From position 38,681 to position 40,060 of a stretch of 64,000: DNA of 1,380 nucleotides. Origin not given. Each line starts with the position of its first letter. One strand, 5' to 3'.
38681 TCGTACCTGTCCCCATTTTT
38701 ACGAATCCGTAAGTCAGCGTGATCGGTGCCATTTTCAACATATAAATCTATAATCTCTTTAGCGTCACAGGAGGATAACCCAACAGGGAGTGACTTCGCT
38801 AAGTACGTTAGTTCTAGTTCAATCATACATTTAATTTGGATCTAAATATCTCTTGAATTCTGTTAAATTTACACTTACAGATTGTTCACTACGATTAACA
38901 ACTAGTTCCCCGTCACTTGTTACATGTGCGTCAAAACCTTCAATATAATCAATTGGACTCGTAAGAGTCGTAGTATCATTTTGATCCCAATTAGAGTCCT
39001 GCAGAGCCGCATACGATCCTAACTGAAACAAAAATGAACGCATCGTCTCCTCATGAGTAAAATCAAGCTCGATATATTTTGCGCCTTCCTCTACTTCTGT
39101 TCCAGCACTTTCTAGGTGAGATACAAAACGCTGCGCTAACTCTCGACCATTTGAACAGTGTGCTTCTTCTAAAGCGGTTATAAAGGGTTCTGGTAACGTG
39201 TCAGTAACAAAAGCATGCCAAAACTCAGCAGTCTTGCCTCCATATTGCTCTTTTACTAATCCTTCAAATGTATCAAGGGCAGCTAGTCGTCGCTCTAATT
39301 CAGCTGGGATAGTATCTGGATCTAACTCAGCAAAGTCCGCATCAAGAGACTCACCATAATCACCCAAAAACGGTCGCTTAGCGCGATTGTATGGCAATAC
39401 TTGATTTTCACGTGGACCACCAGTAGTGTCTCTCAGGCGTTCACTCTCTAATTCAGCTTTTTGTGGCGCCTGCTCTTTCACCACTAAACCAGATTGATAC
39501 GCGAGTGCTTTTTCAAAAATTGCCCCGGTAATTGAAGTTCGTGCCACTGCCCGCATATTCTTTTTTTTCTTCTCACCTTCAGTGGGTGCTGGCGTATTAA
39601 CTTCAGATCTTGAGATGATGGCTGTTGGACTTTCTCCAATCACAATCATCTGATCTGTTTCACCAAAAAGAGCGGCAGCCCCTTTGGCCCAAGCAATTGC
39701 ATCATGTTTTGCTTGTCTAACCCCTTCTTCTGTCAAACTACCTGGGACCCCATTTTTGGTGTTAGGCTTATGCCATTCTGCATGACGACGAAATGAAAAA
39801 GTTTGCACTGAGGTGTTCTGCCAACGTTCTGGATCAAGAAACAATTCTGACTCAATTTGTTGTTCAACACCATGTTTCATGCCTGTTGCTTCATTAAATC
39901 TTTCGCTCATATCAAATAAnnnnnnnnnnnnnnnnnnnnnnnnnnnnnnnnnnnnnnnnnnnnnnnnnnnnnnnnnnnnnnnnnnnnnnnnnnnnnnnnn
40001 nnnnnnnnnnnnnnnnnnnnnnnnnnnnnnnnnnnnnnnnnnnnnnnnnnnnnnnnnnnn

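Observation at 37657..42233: Four-gene operon inserted between nusG and rplK: RPH-like PEP-utilising kinase, hypothetical, CYTH, LysE exporter, preceded by an attenuator-like leader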

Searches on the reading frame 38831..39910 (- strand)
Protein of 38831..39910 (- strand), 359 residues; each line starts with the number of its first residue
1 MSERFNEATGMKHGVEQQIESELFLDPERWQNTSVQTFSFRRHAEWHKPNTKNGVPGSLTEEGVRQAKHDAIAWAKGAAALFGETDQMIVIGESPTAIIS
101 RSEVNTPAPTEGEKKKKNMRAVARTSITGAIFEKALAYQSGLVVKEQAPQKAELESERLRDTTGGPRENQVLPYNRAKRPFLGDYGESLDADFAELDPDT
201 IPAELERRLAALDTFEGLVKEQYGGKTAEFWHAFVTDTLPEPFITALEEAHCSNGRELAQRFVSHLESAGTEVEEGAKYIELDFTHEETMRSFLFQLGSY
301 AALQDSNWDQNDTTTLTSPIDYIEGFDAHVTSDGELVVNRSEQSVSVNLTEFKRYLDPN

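Call 3: search_protein_families(library=pfam, proteins=[window:38831-39910:-], max_evalue=0.01)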
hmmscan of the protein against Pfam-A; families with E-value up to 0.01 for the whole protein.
window:38831-39910:- (359 aa): 0 families

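Call 4: search_protein_families(library=ncbifam, proteins=[window:38831-39910:-], max_evalue=0.01)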
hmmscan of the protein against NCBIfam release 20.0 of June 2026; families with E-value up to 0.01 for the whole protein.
window:38831-39910:- (359 aa): 0 families

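Call 17: find_homologous_proteins(query=window:38831-39910:-, max_evalue=0.001)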
Query window:38831-39910:- (359 aa): 1 proteins with E <= 0.001 among 5769 candidates.
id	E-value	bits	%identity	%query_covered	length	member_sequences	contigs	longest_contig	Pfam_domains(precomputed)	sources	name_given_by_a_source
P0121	8.7e-238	806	100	100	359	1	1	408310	-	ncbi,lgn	-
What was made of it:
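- Tried and rejected: Word-index search for the 359-aa protein: found only itself (call 17).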

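Call 28: search_protein_representatives(protein=window:38831-39910:-)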
Query: 359 residues. Proteins with E-value up to 0.001 (for the whole library): 31; up to 1e-10: 15; up to 1e-30: 1. The best 31 are listed.
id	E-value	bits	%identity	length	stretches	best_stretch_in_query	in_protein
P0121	2.8e-238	806.3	100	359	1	1-359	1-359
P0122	3.2e-23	99.2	38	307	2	212-356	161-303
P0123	1.5e-18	83.8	32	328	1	15-357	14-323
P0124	1.8e-17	80.2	31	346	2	212-357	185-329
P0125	2.5e-17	79.8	35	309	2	221-358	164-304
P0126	1.4e-16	77.3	31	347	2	145-344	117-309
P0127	3.1e-15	72.9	34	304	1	28-333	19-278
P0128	7.1e-15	71.7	31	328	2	213-356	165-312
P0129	1.1e-14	71.1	30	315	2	214-356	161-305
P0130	1.3e-13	67.6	34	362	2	25-136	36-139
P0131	6.0e-13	65.4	32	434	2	218-357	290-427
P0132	2.3e-12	63.5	28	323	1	2-356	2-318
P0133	3.1e-12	63.0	30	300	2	211-339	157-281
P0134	1.4e-11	60.8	33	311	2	215-356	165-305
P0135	4.5e-11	59.2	29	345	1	26-357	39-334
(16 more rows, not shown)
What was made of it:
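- Tried and rejected: Exhaustive HMMER was needed (call 28).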

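Call 31: search_solved_structures(query=A2, max_evalue=10, show_alignments=2)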
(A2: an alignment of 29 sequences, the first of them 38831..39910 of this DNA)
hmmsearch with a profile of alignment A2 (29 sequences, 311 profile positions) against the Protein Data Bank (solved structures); distinct sequences matched with E-value up to 10: 5.
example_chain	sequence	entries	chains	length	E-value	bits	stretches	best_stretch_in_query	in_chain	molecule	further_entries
3eoz_A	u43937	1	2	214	0.00061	22.2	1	14-83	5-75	putative Phosphoglycerate mutase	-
7y55_A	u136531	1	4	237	0.13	14.6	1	166-213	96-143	PdGSTU1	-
4ij5_A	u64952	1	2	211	0.35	13.1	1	31-84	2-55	Phosphoserine phosphatase 1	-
2ywe_A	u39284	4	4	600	0.4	13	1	97-133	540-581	GTP-binding protein lepA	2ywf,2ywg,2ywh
4pz9_A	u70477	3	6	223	2.3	10.5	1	33-83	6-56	Glucosyl-3-phosphoglycerate phosphatase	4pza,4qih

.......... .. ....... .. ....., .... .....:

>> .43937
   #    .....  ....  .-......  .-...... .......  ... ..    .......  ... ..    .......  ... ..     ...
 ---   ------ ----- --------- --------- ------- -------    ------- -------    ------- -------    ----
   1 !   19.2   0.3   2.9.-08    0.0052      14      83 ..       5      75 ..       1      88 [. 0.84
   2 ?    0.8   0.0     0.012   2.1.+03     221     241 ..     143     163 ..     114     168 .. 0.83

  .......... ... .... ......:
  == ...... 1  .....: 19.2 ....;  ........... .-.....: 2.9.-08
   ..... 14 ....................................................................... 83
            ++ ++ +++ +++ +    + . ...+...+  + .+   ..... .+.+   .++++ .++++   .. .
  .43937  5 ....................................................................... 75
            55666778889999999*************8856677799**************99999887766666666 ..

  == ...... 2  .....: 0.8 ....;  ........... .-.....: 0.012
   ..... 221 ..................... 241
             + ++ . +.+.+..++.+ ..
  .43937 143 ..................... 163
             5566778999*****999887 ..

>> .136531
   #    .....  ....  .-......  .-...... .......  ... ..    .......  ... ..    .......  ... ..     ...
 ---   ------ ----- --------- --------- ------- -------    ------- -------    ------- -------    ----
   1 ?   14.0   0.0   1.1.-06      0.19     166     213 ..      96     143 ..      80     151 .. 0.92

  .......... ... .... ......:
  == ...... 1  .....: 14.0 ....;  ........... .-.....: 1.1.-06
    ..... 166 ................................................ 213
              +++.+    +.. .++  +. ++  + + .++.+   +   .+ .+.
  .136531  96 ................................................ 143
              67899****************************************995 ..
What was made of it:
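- On Histidine phosphatase superfamily (359-aa protein): The RH and HG-type motifs align to the PGAM-like chain 3eoz (call 31).
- The profile hits a PGAM-like PDB chain (call 31).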

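Call 32: search_protein_families(library=pfam, alignment_id=A2, max_evalue=1)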
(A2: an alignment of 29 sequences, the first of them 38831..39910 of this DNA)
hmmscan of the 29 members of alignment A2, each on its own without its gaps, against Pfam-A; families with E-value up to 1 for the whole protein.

A. member 1, window:38831-39910:- (359 aa): 0 families

B. families by the number of members that match (of 29 scanned): 14 families
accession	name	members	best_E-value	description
PF00300.27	His_Phos_1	4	0.0019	Histidine phosphatase superfamily (branch 1)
PF07899.16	Frigida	1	0.0038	Frigida-like protein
PF20263.4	LYRM2-like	1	0.014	LYR motif-containing protein 2-like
PF10629.15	CMI2B-like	1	0.033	Ciliary microtubule inner protein 2B-like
PF24011.1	DUF7325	1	0.037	Family of unknown function (DUF7325)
PF23864.1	DUF7222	1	0.078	Domain of unknown function (DUF7222)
PF24313.1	Paratox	1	0.083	Paratox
PF05597.16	Phasin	1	0.083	Poly(hydroxyalcanoate) granule associated protein (phasin)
PF04563.20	RNA_pol_Rpb2_1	1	0.13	RNA polymerase beta subunit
PF17554.7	DUF5466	1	0.13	Family of unknown function (DUF5466)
PF18294.6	Pept_S41_N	1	0.16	Peptidase S41 N-terminal domain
PF24892.1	UTP6_C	1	0.17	U3 small nucleolar RNA-associated protein 6 C-terminal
PF24930.1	DUF7750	1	0.3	Domain of unknown function (DUF7750)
PF14207.11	DpnD-PcfM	1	0.57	DpnD/PcfM-like protein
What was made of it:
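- On Histidine phosphatase superfamily (359-aa protein): Only 4 of 29 relatives give weak His_Phos_1 hits, best E 0.0019 (call 32).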

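Call 38: find_encoding_contigs(protein=P0123, flank=8000, max_places=3)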
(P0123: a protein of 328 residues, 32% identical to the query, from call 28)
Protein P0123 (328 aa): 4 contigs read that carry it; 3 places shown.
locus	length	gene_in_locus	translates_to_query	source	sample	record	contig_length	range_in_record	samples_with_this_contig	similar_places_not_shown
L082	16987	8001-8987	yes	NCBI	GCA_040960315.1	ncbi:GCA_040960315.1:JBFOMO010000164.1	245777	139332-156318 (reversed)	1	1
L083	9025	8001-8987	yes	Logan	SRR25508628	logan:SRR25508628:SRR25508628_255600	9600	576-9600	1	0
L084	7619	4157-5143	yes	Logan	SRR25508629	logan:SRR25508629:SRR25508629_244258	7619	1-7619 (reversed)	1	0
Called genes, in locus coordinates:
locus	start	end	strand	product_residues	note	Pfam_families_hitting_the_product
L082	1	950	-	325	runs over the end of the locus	PF00768:Peptidase_S11, PF13354:Beta-lactamase2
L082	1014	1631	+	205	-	PF02142:MGS, PF01808:AICARFT_IMPCHas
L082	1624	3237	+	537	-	PF13207:AAA_17 (weak), PF13238:AAA_18, PF01202:SKI (weak), PF06508:QueC (faint)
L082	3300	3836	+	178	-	-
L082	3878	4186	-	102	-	PF00076:RRM_1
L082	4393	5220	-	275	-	PF13411:MerR_1, PF00376:MerR, PF06445:GyrI-like (weak)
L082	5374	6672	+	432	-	-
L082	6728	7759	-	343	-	PF11899:DUF3419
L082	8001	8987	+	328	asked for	-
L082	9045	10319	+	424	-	PF02518:HATPase_c, PF13589:HATPase_c_3, PF17942:Morc6_S5 (weak), PF00391:PEP-utilizers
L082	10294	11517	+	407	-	-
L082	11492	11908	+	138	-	PF22600:MTPAP-like_central (weak)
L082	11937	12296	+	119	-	-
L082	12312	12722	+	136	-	PF01230:HIT (weak)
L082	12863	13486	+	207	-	-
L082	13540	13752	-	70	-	-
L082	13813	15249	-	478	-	PF01408:GFO_IDH_MocA (weak)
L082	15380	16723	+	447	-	PF20720:nSTAND3 (weak), PF00004:AAA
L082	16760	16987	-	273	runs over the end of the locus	-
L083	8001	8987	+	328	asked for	-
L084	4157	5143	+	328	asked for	-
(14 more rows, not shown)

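Call 39: find_encoding_contigs(protein=P0122, flank=8000, max_places=3)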
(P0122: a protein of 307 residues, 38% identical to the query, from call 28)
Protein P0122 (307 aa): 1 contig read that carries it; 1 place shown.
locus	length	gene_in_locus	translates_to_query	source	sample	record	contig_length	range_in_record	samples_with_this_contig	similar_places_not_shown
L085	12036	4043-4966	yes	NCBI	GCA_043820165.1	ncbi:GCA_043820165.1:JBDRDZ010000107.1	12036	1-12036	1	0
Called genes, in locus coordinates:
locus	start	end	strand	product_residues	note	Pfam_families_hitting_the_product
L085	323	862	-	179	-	-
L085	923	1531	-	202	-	PF00156:Pribosyltran (weak)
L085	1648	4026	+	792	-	PF00391:PEP-utilizers, PF01326:PPDK_N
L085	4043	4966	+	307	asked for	-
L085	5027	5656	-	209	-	-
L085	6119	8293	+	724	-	PF00932:LTD, PF01336:tRNA_anti-codon (faint), PF04076:BOF (weak)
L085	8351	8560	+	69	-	-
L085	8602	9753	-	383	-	-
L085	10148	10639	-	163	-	PF00293:NUDIX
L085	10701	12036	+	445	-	PF13687:DUF4153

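Call 41: predict_structure(alignment_id=A2)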
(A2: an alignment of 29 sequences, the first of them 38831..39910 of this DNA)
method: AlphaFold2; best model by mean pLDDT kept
length: 359 residues; sequences in the alignment: 29
mean_pLDDT: 81.9   pTM: 0.83
mean pLDDT of the five models: 81.9, 80.7, 80.1, 79.9, 79.4
residues with pLDDT >= 90: 198; 70-90: 68; 50-70: 60; < 50: 33
segments of 3 or more residues with pLDDT < 50: 1-6, 144-160, 165-170
pLDDT, mean of each block of 10 residues (from residue 1): 45 55 86 96 92 86 95 92 88 77 58 63 88 90 48 40 49 73 79 58 83 94 96 96 95 94 91 87 96 97 94 92 97 97 95 89
secondary structure, 60 per line:
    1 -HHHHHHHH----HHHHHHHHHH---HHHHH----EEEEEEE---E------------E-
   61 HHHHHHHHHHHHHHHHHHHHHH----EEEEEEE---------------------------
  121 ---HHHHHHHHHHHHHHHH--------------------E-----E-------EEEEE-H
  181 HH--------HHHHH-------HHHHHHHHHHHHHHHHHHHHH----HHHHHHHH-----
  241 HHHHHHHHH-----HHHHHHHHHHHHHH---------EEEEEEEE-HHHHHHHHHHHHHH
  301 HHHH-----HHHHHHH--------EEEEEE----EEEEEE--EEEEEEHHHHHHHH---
elements in order: H2-9 H14-23 H27-31 E36-42 H61-82 E87-93 H124-139 E174-178 H191-195 H203-223 H228-235 H241-249 H255-268 E278-285 H287-304 H310-316 E325-330 E335-340 E343-348 H349-356

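Call 45: fold_search(model_id=the predicted structure, library=pdb)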
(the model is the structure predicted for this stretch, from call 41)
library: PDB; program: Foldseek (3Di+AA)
matches with E <= 10: 375; with E <= 0.001: 70
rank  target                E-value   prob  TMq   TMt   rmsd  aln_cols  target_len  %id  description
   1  3it1_A                3.0e-06  1.00  0.36  0.38  10.8       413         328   12  Crystal Structure Francisella tularensis histidine acid phosphatase complexed with L(+)-tartrate (released 2009-11-10)
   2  5cdh_B                4.5e-06  1.00  0.36  0.39  12.7       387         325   12  Structure of Legionella pneumophila Histidine Acid Phosphatase complexed with L(+)-tartrate (released 2016-01-27)
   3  2hpa_A                6.3e-06  1.00  0.36  0.37  12.4       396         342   14  STRUCTURAL ORIGINS OF L(+)-TARTRATE INHIBITION OF HUMAN PROSTATIC ACID PHOSPHATASE (released 1998-09-16)
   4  8xj4_A                6.6e-06  1.00  0.34  0.35  11.7       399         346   13  Structure of prostatic acid phosphatase in human semen (released 2024-02-28)
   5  5cdh_H                7.0e-06  1.00  0.34  0.37  12.8       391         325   11  Structure of Legionella pneumophila Histidine Acid Phosphatase complexed with L(+)-tartrate (released 2016-01-27)
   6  8xj4_B                8.3e-06  1.00  0.32  0.33  11.8       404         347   12  Structure of prostatic acid phosphatase in human semen (released 2024-02-28)
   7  3it3_A                9.8e-06  1.00  0.37  0.39  10.8       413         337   12  Crystal Structure Francisella tularensis histidine acid phosphatase D261A mutant complexed with substrate 3'-AMP (released 2009-11-10)
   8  4e3w_A                1.2e-05  1.00  0.36  0.39  11.0       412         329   13  Crystal Structure Francisella tularensis histidine acid phosphatase cryoprotected with proline (released 2012-07-25)
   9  3it3_B                1.5e-05  1.00  0.35  0.37  11.9       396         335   11  Crystal Structure Francisella tularensis histidine acid phosphatase D261A mutant complexed with substrate 3'-AMP (released 2009-11-10)
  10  1rpa_A                1.6e-05  1.00  0.35  0.36  12.7       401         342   14  THREE-DIMENSIONAL STRUCTURE OF RAT ACID PHOSPHATASE IN COMPLEX WITH L(+) TARTRATE (released 1994-05-31)
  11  1ihp                  2.0e-05  1.00  0.33  0.28  14.2       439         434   11  STRUCTURE OF PHOSPHOMONOESTERASE (released 1998-03-18)
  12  8s6q_B                2.7e-05  1.00  0.34  0.55   7.8       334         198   12  RosC (released 2025-03-12)
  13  7d2f_B                4.0e-05  1.00  0.37  0.40  12.7       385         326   13  Lp major histidine acid phosphatase mutant D281A/5'-AMP (released 2021-09-22)
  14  1nd6_B                5.3e-05  1.00  0.34  0.35  12.5       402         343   12  Crystal Structures of Human Prostatic Acid Phosphatase in Complex with a Phosphate Ion and alpha-Benzylaminobenzylphos (released 2002-12-20)
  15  3r7a_B                9.2e-05  1.00  0.39  0.58  11.1       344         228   12  Crystal structure of phosphoglycerate mutase from Bacillus anthracis str. Sterne (released 2011-04-20)
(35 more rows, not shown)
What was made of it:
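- On Histidine phosphatase superfamily (359-aa protein): Every named Foldseek PDB match is a histidine acid phosphatase, phytase/MINPP or PGAM-type enzyme, with best E 3e-6 (call 45).
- Every named Foldseek match is a histidine-phosphatase-type enzyme (call 45).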

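Call 50: find_encoding_contigs(protein=P0124, flank=6000, max_places=1)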
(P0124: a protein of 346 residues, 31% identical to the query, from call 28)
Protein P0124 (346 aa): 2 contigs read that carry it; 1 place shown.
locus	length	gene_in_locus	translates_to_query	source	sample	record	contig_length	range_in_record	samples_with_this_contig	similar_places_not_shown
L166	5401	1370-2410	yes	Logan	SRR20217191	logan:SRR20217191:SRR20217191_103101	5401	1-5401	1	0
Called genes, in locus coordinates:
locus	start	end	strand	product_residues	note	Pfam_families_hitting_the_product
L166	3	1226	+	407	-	?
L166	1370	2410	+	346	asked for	-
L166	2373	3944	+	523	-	PF00391:PEP-utilizers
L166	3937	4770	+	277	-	PF01326:PPDK_N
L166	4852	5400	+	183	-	?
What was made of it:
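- Closest known: Two-component phenol-type dikinases. Same: Split versions of the present family exist next to the histidine-phosphatase-like partner (L166, call 50).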

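Call 51: find_encoding_contigs(protein=P0125, flank=6000, max_places=1)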
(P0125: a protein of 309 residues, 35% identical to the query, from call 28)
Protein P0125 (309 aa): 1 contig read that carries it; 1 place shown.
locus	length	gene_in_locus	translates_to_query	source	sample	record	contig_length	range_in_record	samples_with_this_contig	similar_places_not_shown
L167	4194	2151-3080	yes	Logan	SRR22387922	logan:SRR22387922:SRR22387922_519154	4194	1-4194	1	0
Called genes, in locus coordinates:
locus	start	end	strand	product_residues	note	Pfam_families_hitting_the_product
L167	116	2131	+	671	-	PF01326:PPDK_N, PF00391:PEP-utilizers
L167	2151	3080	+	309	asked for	-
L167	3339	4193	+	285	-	?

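Call 52: find_encoding_contigs(protein=P0127, flank=6000, max_places=1)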
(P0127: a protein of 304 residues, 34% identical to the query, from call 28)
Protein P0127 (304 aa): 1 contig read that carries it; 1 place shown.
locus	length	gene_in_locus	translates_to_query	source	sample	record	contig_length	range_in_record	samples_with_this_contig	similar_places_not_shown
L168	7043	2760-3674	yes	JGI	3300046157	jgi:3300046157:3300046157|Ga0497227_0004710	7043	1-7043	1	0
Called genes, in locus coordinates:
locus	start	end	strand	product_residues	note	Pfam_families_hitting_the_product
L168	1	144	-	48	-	?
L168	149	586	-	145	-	PF00903:Glyoxalase, PF13669:Glyoxalase_4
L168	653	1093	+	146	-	PF03479:PCC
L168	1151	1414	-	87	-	PF26604:CBU_0592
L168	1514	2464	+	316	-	PF01326:PPDK_N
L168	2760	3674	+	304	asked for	-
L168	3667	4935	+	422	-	PF02518:HATPase_c, PF13589:HATPase_c_3, PF00391:PEP-utilizers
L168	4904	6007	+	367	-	-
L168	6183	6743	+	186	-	PF01451:LMWPc (weak)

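Call 53: find_encoding_contigs(protein=P0132, flank=6000, max_places=1)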
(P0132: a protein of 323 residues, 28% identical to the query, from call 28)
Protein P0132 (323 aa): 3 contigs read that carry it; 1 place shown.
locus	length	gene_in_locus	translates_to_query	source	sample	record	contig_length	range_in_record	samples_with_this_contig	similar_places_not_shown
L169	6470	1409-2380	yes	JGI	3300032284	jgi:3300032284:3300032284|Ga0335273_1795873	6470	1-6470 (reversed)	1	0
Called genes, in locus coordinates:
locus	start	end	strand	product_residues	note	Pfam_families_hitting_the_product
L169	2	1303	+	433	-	?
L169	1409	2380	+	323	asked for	-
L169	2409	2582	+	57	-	-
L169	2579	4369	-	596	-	-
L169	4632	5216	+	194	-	-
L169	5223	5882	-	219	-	-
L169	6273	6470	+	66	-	?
